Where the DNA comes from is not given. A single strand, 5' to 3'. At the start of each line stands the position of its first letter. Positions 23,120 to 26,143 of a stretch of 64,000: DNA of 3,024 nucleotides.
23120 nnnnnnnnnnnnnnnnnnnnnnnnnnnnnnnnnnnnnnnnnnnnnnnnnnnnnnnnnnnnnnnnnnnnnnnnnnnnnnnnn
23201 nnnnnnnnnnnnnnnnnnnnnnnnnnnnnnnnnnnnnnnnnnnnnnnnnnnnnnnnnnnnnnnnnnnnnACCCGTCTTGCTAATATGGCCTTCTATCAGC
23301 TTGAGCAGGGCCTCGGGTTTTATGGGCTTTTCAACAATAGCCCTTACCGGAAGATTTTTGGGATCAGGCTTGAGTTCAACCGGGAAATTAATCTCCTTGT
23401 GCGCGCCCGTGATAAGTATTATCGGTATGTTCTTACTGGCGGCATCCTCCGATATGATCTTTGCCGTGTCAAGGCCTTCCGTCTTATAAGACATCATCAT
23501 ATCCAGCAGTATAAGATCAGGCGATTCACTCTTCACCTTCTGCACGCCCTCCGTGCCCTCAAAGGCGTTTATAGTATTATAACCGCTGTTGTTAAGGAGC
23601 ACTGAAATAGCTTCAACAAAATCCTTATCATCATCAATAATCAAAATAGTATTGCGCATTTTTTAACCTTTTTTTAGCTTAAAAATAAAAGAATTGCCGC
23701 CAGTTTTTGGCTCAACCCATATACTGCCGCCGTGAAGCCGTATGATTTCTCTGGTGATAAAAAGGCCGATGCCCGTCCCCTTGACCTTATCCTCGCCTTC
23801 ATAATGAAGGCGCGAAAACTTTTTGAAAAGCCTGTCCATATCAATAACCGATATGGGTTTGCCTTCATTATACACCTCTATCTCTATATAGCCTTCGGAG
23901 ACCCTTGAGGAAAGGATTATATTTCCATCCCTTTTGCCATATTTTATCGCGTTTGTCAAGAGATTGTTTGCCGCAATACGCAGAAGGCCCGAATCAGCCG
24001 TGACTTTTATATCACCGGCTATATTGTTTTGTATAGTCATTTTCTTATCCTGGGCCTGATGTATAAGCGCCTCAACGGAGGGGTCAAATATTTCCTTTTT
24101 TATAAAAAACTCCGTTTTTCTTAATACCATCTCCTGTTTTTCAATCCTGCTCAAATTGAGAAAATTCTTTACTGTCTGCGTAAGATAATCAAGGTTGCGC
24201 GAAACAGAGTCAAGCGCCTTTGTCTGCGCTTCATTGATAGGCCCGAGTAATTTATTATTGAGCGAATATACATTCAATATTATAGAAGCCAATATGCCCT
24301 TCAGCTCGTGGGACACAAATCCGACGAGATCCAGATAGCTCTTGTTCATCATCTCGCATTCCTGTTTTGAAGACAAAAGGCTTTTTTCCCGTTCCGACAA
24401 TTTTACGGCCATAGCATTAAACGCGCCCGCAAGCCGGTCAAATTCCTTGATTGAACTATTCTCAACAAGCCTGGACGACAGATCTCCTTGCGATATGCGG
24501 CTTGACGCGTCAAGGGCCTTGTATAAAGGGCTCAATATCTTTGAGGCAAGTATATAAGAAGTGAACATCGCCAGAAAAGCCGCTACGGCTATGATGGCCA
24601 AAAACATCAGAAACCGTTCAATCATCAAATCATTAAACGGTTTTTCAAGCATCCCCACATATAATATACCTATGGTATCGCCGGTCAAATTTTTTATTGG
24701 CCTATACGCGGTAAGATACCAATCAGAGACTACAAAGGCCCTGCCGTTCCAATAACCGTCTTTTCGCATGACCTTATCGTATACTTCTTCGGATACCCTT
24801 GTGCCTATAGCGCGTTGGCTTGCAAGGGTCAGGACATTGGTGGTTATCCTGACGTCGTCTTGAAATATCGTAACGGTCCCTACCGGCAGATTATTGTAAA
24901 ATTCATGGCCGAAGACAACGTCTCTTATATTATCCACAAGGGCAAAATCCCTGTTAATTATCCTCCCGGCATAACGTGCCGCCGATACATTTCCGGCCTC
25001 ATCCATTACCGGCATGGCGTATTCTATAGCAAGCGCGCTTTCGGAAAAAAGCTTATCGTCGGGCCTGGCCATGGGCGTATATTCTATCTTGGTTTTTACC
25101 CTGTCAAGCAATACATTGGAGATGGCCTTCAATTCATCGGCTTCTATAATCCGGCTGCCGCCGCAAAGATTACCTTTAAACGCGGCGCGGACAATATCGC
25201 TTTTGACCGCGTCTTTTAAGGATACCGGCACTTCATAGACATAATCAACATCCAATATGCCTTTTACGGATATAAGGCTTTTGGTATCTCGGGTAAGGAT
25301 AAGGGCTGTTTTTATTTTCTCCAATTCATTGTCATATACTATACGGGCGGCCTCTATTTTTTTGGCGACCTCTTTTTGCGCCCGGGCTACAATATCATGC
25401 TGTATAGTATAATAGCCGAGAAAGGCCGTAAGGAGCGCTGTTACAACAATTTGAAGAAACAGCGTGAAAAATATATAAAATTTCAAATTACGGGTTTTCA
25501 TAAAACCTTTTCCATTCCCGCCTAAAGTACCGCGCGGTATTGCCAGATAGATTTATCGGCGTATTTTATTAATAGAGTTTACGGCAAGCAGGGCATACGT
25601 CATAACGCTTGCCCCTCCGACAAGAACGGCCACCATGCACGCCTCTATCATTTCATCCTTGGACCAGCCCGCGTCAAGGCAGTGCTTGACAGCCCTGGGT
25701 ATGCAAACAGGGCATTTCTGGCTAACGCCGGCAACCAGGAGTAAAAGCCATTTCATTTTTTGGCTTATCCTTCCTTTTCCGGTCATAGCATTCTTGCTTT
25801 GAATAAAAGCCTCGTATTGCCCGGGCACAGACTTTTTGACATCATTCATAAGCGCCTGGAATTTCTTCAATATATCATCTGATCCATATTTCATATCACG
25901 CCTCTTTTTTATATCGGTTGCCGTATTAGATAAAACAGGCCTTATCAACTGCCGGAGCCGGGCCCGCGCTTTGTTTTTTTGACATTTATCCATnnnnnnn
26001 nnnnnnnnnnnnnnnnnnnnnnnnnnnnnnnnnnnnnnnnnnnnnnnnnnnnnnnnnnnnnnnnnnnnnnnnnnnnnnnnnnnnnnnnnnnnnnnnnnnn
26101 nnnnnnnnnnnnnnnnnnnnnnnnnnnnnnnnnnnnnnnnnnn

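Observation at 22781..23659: Receiver domain fused in frame to the HydC (NuoE-like [2Fe-2S]) subunit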

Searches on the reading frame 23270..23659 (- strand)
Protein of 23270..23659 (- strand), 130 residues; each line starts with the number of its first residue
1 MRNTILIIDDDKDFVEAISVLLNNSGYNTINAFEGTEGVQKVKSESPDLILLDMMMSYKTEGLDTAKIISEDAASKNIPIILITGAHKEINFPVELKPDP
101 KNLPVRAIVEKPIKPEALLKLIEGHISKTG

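Call 68: find_homologous_proteins(query=window:23270-23659:-, max_evalue=1e-8)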
Query seq(130 aa) (130 aa): 56 proteins with E <= 1e-8 among 123 candidates.
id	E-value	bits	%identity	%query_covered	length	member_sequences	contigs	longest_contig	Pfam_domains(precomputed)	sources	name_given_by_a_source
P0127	1.0e-42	163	58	100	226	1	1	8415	PF00072.31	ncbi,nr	ncbi:MAG TPA: response regulator, partial [Candidatus Omnitrophota bacterium]|nr:response regulator 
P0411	1.6e-34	136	52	98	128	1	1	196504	PF00072.31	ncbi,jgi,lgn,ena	ncbi:MAG: response regulator [Candidatus Omnitrophota bacterium]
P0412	1.1e-33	134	52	88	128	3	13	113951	PF00072.31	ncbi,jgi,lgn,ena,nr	ncbi:MAG TPA: response regulator [Candidatus Eremiobacteraeota bacterium]|nr:MAG: Alkaline phosphata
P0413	2.6e-33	132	53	98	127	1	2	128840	PF00072.31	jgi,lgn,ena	-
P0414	1.1e-32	130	51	98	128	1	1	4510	PF00072.31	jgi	jgi:CheY-like chemotaxis protein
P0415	5.2e-32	128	51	98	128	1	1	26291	PF00072.31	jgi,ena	jgi:CheY-like chemotaxis protein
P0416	1.2e-30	124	53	92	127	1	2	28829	PF00072.31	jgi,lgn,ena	-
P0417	1.1e-24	105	45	97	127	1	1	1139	PF00072.31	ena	-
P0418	1.7e-23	101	46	98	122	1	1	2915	PF00072.31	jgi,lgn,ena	-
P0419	1.4e-22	98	47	92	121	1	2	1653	PF00072.31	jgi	-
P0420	3.7e-22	96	45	96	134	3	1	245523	PF00072.31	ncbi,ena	-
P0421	1.7e-21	94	44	95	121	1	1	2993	PF00072.31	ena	-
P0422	2.5e-21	94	45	82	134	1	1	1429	PF00072.31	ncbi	-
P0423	1.6e-20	91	41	88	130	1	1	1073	PF00072.31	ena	-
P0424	7.2e-20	89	44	92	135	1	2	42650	PF00072.31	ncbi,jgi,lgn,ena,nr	ncbi:MAG TPA: response regulator [Elusimicrobia bacterium]|nr:response regulator [Elusimicrobiota ba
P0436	2.6e-18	84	41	93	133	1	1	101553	PF00072.31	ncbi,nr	ncbi:MAG: response regulator [Syntrophus sp. (in: bacteria)]|nr:response regulator [Syntrophus sp. (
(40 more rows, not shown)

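Call 69: find_encoding_contigs(protein=P0412, flank=6000, max_places=1)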
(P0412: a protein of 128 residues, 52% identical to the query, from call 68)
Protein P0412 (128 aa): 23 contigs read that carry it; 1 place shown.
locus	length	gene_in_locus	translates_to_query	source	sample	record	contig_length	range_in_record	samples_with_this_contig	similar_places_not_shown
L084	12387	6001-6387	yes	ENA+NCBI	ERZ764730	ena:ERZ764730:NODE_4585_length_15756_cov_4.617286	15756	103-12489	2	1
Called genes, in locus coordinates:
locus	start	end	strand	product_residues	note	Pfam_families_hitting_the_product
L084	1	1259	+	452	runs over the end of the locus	PF17201:Cache_3-Cache_2, PF17203:sCache_3_2, PF17202:sCache_3_3, PF00512:HisKA (weak), PF02518:HATPase_c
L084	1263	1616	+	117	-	-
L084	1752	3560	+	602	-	PF01257:2Fe-2S_thioredx (weak), PF01512:Complex1_51K, PF10531:SLBB (weak), PF10589:NADH_4Fe-4S, PF13237:Fer4_10, PF00037:Fer4 (weak), PF12838:Fer4_7 (weak), PF13187:Fer4_9 (weak), +2 more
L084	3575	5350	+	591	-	PF00111:Fer2 (weak), PF13510:Fer2_4, PF10588:NADH-G_4Fe-4S_3, PF12838:Fer4_7, PF13237:Fer4_10 (weak), PF14697:Fer4_21, PF02906:Fe_hyd_lg_C, PF02256:Fe_hyd_SSU, +6 more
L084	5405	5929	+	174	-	PF01257:2Fe-2S_thioredx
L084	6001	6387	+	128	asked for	PF00072:Response_reg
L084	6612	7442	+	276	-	-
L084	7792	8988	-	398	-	PF07737:ATLF, PF06167:Peptidase_M90 (faint)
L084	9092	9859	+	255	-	PF00483:NTP_transferase, PF12804:NTP_transf_3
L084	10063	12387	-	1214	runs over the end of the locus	PF00155:Aminotran_1_2, PF00464:SHMT, PF01041:DegT_DnrJ_EryC1 (faint), PF01212:Beta_elim_lyase (faint), PF01571:GCV_T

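Call 70: find_encoding_contigs(protein=P0411, flank=6000, max_places=1)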
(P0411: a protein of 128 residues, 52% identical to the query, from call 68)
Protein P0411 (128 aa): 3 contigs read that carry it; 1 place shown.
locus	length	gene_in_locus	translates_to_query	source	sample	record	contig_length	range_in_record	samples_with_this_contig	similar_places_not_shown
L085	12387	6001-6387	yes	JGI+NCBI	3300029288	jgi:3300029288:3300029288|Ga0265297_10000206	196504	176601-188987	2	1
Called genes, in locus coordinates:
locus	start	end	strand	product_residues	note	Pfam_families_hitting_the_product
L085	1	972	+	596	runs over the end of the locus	PF01257:2Fe-2S_thioredx, PF01512:Complex1_51K, PF10589:NADH_4Fe-4S, PF13237:Fer4_10 (weak), PF12838:Fer4_7, PF13187:Fer4_9 (weak), PF14697:Fer4_21 (weak), PF00037:Fer4 (weak), +3 more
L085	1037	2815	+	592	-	PF13510:Fer2_4, PF10588:NADH-G_4Fe-4S_3, PF13237:Fer4_10 (weak), PF14697:Fer4_21 (weak), PF22117:Fer4_Nqo3 (weak), PF12838:Fer4_7 (weak), PF02906:Fe_hyd_lg_C, PF02256:Fe_hyd_SSU, +3 more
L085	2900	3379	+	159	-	PF01257:2Fe-2S_thioredx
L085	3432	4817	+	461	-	PF04055:Radical_SAM, PF06968:BATS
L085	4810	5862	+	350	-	PF04055:Radical_SAM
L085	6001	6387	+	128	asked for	PF00072:Response_reg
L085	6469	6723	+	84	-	-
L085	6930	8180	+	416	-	PF00350:Dynamin_N (faint), PF01926:MMR_HSR1, PF18128:HydF_dimer, PF18133:HydF_tetramer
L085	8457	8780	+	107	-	PF00085:Thioredoxin, PF00578:AhpC-TSA (faint), PF14595:Thioredoxin_9 (faint), PF13098:Thioredoxin_2, PF13905:Thioredoxin_8 (faint)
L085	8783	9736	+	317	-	PF01515:PTA_PTB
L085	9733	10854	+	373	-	PF00871:Acetate_kinase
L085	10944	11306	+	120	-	PF02261:Asp_decarbox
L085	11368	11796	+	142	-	PF01327:Pep_deformylase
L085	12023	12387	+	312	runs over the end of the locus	PF00890:FAD_binding_2 (faint), PF01266:DAO (faint), PF01946:Thi4 (weak), PF03486:HI0933_like (faint), PF07992:Pyr_redox_2, PF12831:FAD_oxidored (faint), PF13738:Pyr_redox_3, PF00070:Pyr_redox, +1 more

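Call 71: find_encoding_contigs(protein=P0436, flank=6000, max_places=1)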
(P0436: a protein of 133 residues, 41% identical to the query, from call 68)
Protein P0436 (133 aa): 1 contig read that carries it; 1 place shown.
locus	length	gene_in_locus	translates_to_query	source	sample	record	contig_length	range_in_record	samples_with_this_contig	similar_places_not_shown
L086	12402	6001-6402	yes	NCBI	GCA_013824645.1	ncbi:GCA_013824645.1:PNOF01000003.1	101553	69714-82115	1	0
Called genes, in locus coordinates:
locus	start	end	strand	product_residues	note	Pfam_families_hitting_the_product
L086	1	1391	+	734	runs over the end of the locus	PF00111:Fer2 (weak), PF13510:Fer2_4, PF10588:NADH-G_4Fe-4S_3 (weak), PF13183:Fer4_8 (weak), PF12838:Fer4_7, PF22117:Fer4_Nqo3, PF04879:Molybdop_Fe4S4, PF00384:Molybdopterin, +1 more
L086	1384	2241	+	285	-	PF10418:DHODB_Fe-S_bind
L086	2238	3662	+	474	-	PF14691:Fer4_20, PF00070:Pyr_redox (faint), PF01262:AlaDh_PNT_C (faint), PF07992:Pyr_redox_2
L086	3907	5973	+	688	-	PF12838:Fer4_7, PF13187:Fer4_9 (weak), PF13237:Fer4_10, PF14697:Fer4_21 (weak), PF00037:Fer4 (weak), PF02906:Fe_hyd_lg_C, PF00512:HisKA, PF02518:HATPase_c, +2 more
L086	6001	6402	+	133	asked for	PF00072:Response_reg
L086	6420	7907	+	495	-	PF00072:Response_reg, PF00989:PAS, PF12860:PAS_7 (weak), PF13188:PAS_8 (weak), PF13596:PAS_10 (weak), PF13426:PAS_9 (weak), PF00512:HisKA, PF02518:HATPase_c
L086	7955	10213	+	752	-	PF00175:NAD_binding_1 (weak), PF10418:DHODB_Fe-S_bind, PF14691:Fer4_20, PF13738:Pyr_redox_3 (faint), PF01266:DAO (weak), PF07992:Pyr_redox_2, PF13450:NAD_binding_8 (weak), PF00070:Pyr_redox, +1 more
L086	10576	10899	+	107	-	PF06305:LapA_dom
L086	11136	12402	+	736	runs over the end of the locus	PF00317:Ribonuc_red_lgN, PF02867:Ribonuc_red_lgC, PF12637:TSCPD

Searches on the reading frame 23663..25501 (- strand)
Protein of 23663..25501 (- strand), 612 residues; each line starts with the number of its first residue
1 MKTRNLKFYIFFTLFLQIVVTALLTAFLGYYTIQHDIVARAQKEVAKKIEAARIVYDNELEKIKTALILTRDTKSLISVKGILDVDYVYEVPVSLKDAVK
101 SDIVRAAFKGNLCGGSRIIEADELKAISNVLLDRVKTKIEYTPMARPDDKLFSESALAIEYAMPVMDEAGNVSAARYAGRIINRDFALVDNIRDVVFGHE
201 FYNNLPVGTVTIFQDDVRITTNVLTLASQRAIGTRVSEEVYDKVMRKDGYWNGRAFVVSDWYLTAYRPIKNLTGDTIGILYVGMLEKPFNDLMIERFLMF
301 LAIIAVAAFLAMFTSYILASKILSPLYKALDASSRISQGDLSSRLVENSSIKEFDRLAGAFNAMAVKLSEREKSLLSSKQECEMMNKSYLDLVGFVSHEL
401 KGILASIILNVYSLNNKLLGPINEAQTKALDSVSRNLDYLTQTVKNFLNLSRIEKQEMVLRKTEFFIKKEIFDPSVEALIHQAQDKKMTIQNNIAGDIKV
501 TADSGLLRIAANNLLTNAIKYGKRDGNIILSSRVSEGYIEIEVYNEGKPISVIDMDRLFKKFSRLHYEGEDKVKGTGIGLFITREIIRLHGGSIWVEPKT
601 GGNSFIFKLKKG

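Call 4: search_protein_families(library=pfam, proteins=[window:23663-25501:-], max_evalue=0.001)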
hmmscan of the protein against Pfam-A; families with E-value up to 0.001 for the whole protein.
window:23663-25501:- (612 aa): 7 families
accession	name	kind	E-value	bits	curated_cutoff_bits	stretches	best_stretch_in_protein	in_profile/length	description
PF17202.10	sCache_3_3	-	8.6e-30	103.7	28.8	1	182-293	3-104/107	Single cache domain 3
PF02518.31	HATPase_c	-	7.2e-20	71.9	26.4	1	503-610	2-108/111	Histidine kinase-, DNA gyrase B-, and HSP90-like ATPase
PF17201.10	Cache_3-Cache_2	-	1.1e-19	71.4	27.7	1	182-286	84-184/299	Cache 3/Cache 2 fusion domain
PF00672.30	HAMP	-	3.4e-08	34.1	25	1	318-369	2-52/53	HAMP domain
PF00512.31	HisKA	-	3.6e-07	30.6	26.9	1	392-455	5-65/66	His Kinase A (phospho-acceptor) domain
PF17203.10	sCache_3_2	-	2.5e-05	24.8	28.4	1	168-291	24-133/140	Single cache domain 3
PF13581.12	HATPase_c_2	-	0.00022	21.7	27.4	1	507-586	32-108/127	Histidine kinase-like ATPase domain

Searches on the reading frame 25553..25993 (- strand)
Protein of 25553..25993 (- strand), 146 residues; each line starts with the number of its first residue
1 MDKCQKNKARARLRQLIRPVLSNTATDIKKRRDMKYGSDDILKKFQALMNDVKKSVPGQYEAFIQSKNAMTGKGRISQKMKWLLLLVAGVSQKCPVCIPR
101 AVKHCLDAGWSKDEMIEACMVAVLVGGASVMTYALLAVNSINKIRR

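Call 4: search_protein_families(library=pfam, proteins=[window:25553-25993:-], max_evalue=0.001)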
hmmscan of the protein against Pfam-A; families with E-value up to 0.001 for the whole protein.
window:25553-25993:- (146 aa): 1 family
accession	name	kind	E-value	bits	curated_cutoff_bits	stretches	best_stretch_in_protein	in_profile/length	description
PF02627.25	CMD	-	2.3e-09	37.5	23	1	60-138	4-82/84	Carboxymuconolactone decarboxylase family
